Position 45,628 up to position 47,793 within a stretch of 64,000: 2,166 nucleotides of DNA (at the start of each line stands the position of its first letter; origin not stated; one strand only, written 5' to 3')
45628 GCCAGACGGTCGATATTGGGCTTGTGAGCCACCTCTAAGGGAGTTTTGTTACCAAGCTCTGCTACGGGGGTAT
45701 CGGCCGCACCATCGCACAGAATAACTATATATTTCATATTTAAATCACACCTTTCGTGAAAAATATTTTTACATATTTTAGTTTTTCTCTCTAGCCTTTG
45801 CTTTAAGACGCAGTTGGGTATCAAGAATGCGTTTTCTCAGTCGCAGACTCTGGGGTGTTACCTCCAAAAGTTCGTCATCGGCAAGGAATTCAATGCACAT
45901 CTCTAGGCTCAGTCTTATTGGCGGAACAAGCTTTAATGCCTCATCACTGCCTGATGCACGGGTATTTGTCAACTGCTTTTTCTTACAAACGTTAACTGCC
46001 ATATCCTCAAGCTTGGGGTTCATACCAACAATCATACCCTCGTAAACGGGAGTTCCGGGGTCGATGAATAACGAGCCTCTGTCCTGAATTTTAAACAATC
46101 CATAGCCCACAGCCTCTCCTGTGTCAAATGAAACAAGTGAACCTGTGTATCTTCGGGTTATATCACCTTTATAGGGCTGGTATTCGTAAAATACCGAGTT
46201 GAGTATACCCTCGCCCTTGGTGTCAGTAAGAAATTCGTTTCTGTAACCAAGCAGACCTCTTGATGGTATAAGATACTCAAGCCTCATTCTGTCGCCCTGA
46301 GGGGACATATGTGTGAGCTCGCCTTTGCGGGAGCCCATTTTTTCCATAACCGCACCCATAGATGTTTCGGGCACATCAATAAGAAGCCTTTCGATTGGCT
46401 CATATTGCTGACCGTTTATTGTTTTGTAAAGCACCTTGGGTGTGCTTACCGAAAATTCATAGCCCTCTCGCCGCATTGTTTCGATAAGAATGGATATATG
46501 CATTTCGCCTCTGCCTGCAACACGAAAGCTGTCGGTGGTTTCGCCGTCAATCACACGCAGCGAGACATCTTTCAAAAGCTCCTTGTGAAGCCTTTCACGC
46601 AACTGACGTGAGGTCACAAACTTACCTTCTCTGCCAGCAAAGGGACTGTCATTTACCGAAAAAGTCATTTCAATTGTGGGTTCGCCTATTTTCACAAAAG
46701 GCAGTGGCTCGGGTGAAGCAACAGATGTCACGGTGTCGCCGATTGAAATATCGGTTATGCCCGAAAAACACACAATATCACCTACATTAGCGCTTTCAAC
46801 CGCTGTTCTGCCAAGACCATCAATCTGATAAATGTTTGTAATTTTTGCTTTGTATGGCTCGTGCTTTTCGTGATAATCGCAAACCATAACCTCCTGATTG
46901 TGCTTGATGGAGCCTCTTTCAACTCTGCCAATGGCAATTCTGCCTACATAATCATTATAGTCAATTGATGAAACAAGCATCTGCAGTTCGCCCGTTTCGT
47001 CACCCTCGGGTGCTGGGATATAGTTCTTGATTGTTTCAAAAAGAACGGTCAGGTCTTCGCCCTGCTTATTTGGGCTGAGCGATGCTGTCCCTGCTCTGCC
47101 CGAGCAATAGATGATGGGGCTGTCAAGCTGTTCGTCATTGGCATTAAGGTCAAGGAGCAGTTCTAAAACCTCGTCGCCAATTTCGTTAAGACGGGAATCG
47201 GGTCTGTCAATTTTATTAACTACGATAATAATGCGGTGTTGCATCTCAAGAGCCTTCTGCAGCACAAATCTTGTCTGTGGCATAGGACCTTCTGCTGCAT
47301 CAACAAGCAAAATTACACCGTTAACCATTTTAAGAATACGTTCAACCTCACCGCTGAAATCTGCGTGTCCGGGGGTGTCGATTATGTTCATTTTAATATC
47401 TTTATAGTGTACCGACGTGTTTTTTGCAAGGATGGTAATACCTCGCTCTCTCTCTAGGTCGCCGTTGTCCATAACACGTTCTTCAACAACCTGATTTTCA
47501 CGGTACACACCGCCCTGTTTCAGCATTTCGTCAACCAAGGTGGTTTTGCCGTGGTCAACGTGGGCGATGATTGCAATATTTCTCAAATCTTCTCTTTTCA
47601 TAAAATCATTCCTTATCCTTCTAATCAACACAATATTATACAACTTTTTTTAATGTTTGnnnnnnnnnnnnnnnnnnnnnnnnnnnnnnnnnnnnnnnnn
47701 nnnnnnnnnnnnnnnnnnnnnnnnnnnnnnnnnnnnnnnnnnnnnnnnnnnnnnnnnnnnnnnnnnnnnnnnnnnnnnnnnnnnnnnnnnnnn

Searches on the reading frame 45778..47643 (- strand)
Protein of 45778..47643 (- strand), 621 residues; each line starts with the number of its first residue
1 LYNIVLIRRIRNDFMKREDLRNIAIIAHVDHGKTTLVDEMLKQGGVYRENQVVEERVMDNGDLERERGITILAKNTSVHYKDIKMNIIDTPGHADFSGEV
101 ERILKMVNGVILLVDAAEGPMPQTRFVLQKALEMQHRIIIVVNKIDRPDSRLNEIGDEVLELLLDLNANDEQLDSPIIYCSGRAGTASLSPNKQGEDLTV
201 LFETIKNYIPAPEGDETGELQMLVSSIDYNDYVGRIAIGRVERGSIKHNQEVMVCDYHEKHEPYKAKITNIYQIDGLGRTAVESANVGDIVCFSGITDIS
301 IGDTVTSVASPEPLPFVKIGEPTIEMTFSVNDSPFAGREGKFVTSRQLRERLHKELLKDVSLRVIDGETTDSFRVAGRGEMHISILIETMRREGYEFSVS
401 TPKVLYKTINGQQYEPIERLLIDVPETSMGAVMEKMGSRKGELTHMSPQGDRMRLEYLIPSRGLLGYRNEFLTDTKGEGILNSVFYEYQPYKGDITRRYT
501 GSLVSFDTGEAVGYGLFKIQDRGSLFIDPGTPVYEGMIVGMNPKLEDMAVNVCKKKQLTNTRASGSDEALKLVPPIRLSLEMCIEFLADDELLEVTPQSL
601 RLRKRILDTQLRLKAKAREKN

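Call 75: search_protein_families(library=pfam, proteins=[window:45778-47643:-], max_evalue=0.00001)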
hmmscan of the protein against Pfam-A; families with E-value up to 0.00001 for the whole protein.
window:45778-47643:- (621 aa): 7 families
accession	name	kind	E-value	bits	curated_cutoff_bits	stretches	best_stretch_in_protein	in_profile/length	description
PF00009.33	GTP_EFTU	-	7.1e-55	185.9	26.5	1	19-210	2-187/188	Elongation factor Tu GTP binding domain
PF21018.2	BipA_C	-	1.2e-45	154.2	23.8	1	500-608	1-109/110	TypA/BipA C-terminal domain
PF00679.30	EFG_C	-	2.2e-23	82.5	27.9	1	414-497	3-87/89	Elongation factor G C-terminus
PF03144.31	GTP_EFTU_D2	-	1.8e-12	47.9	30.3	1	234-306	1-73/73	Elongation factor Tu domain 2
PF22042.2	EF-G_D2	-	1.1e-07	32.2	27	1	220-307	2-83/84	Elongation factor G domain 2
PF01926.29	MMR_HSR1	-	7.3e-06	26.5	21.9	0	23-144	2-113/113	50S ribosome-binding GTPase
PF14492.12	EFG_III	-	8.7e-06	26.2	27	0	346-396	19-70/75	Elongation Factor G, domain III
